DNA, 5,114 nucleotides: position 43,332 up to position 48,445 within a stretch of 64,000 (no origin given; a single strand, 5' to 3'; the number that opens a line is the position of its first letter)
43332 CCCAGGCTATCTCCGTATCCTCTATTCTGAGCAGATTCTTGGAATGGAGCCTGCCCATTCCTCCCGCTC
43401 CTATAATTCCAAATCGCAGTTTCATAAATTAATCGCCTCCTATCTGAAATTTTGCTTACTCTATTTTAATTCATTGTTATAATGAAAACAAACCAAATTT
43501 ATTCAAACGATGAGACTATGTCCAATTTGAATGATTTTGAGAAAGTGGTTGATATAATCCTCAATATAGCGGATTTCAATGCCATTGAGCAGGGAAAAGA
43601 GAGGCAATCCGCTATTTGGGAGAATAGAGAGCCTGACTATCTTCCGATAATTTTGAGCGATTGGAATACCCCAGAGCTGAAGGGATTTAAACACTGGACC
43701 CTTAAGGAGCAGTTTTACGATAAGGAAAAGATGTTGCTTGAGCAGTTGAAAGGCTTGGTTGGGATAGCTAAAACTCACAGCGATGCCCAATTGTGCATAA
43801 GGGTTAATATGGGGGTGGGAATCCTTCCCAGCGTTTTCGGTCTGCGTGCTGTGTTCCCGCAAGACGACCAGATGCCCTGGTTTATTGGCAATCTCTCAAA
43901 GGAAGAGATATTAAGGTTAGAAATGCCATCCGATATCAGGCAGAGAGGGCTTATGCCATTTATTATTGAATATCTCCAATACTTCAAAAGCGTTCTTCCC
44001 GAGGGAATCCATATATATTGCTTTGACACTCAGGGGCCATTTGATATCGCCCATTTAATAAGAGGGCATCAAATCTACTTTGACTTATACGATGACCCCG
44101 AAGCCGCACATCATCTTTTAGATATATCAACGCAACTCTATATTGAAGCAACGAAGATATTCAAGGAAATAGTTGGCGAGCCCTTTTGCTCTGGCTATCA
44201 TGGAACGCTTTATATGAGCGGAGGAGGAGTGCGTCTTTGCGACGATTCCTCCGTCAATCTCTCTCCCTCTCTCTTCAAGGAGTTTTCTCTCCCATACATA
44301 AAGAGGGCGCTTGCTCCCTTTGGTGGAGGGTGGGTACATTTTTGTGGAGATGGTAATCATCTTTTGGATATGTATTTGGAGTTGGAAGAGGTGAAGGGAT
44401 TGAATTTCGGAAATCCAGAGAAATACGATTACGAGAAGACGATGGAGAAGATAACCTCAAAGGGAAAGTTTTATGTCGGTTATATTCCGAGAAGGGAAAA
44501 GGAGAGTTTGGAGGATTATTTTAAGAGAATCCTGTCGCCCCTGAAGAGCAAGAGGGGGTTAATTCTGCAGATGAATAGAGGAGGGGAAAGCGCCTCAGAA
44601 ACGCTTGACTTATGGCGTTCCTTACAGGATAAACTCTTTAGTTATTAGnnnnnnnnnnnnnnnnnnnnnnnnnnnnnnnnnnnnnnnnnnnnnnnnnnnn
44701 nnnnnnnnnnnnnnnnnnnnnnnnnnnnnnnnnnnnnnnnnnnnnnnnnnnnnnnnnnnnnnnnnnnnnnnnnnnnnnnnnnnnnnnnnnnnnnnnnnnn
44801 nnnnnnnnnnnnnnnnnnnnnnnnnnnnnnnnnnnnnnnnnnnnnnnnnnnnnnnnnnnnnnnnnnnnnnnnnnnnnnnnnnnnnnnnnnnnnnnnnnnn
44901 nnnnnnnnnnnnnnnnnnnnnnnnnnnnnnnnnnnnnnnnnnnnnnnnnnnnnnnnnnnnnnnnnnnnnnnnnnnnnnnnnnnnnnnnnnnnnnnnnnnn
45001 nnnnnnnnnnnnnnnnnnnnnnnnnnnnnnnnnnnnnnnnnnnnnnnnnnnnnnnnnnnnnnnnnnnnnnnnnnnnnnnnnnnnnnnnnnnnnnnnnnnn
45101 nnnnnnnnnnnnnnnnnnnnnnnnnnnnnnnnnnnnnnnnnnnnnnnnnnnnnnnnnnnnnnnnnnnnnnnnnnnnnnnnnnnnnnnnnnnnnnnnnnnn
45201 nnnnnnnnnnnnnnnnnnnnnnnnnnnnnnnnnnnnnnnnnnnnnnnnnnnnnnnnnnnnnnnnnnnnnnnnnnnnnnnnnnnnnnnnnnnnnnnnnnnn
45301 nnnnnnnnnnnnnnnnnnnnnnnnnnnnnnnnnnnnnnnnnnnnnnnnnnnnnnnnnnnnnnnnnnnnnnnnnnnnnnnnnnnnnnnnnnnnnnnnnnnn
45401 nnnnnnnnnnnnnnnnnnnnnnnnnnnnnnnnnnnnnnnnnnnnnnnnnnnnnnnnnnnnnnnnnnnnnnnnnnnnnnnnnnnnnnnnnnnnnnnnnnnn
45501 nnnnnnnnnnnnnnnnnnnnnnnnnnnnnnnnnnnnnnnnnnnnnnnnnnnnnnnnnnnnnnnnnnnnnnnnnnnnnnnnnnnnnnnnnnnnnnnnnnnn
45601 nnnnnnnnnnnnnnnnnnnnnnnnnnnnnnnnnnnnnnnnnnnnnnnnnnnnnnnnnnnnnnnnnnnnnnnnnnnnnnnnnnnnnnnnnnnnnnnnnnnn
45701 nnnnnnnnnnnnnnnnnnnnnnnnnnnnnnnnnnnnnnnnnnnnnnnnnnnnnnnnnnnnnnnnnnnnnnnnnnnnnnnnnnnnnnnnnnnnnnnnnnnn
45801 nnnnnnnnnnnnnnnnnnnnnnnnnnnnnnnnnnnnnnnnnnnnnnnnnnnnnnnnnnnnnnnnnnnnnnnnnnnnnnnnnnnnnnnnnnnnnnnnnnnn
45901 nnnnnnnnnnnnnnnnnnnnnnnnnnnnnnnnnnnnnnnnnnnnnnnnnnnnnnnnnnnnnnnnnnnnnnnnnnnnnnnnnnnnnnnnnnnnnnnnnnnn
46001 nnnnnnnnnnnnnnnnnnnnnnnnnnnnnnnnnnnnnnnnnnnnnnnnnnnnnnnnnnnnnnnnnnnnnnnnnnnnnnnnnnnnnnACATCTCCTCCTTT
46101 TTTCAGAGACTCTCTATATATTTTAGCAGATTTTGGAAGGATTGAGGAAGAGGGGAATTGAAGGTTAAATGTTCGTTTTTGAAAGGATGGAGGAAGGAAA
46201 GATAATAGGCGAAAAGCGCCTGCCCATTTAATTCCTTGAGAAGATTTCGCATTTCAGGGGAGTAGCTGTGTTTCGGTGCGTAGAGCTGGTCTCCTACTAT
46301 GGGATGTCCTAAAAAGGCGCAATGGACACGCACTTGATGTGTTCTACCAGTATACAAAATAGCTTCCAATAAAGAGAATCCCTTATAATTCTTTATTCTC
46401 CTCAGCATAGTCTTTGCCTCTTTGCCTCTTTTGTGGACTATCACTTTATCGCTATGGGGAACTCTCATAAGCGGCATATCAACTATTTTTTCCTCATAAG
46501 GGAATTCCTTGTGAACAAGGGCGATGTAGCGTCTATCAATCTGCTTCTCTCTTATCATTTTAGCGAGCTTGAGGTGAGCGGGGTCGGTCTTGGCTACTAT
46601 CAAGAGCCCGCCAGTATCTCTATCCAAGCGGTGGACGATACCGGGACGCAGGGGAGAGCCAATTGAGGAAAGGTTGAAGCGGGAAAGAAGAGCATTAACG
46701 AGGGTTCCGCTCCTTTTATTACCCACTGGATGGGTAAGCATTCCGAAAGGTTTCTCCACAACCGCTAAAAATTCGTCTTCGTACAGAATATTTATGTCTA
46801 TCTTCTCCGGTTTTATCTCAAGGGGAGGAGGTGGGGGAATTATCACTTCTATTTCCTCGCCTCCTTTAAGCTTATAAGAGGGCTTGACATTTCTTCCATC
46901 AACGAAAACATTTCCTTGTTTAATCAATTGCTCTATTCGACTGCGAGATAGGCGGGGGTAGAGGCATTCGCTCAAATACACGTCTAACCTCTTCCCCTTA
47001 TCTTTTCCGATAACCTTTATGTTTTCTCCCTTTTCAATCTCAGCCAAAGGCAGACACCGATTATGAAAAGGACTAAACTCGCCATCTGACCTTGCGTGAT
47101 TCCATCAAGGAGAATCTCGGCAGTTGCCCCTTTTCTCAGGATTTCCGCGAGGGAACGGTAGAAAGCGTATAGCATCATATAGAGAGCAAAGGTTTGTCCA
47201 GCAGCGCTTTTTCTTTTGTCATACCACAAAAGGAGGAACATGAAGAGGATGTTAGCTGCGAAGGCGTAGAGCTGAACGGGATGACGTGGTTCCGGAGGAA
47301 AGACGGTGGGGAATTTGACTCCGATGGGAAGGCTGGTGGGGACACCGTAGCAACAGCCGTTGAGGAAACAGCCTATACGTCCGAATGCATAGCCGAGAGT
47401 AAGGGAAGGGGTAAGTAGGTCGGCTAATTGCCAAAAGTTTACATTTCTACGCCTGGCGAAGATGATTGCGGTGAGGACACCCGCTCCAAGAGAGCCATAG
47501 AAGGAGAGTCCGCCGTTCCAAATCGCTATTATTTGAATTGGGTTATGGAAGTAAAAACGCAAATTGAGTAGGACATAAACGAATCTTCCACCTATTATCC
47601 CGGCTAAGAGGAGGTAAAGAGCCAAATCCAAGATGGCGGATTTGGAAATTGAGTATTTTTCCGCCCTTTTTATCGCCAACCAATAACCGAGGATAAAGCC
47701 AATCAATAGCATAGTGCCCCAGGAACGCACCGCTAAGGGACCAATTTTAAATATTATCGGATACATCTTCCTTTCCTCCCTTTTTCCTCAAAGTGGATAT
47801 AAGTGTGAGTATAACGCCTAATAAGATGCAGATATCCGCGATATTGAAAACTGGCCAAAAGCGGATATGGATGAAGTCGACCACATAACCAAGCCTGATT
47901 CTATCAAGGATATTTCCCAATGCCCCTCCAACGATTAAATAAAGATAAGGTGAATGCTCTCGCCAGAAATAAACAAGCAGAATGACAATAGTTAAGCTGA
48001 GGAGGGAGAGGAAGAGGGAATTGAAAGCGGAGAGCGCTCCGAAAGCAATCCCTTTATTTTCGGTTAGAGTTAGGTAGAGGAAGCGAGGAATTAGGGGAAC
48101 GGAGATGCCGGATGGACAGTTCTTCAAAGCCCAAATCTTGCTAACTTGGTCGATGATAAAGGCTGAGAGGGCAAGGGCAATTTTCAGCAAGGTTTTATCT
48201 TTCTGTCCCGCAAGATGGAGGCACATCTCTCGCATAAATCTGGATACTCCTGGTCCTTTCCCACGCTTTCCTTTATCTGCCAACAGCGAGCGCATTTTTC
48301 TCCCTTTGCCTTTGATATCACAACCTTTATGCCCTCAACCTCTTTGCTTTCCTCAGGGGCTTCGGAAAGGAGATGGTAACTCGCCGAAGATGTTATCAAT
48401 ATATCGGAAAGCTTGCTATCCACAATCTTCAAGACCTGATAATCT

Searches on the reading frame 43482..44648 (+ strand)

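Call 30: search_protein_families(library=pfam, proteins=[window:43482-44648:+])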
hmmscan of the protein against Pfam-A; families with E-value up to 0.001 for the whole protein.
window:43482-44648:+ (388 aa): 1 family
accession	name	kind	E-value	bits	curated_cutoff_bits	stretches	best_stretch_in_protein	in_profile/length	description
PF01208.23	URO-D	-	2.9e-14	53.3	23.9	2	110-225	72-192/346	Uroporphyrinogen decarboxylase (URO-D)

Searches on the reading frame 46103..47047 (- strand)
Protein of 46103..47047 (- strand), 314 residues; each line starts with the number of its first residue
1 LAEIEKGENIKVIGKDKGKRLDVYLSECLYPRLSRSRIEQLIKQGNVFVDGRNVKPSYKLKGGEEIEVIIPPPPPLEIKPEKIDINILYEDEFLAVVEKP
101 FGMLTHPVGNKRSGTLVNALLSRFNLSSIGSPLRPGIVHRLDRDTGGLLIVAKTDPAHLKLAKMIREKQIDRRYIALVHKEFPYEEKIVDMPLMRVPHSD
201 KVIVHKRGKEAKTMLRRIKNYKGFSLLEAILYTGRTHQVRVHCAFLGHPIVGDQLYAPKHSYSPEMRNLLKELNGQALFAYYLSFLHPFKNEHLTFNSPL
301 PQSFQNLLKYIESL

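Call 30: search_protein_families(library=pfam, proteins=[window:46103-47047:-])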
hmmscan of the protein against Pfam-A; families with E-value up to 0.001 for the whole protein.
window:46103-47047:- (314 aa): 2 families
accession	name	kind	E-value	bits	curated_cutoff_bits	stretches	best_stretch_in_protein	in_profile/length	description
PF00849.27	PseudoU_synth_2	-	1.6e-28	100.3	26.8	1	95-244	3-151/152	RNA pseudouridylate synthase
PF01479.30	S4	-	3.8e-11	43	22.8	1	20-66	2-48/48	S4 domain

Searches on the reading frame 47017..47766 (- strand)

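Call 75: search_protein_families(library=pfam, proteins=[window:47017-47766:-])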
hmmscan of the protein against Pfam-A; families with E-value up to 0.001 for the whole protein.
window:47017-47766:- (249 aa): 1 family
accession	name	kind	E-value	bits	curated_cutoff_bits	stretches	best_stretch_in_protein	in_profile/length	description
PF01790.23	LGT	-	7.9e-70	235.3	24.9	1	3-242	1-239/240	Prolipoprotein diacylglyceryl transferase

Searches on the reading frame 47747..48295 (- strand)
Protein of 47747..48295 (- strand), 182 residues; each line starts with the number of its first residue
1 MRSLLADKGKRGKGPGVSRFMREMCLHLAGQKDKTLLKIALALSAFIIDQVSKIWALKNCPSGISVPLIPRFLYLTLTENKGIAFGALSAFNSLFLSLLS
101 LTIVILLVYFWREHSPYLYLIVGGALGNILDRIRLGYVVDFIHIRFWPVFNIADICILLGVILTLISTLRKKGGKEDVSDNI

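Call 75: search_protein_families(library=pfam, proteins=[window:47747-48295:-])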
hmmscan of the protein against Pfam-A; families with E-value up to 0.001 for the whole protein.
window:47747-48295:- (182 aa): 1 family
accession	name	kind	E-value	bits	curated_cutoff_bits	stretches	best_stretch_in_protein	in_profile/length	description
PF01252.23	Peptidase_A8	-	1.2e-36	126.4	25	1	42-169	2-141/142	Signal peptidase (SPase) II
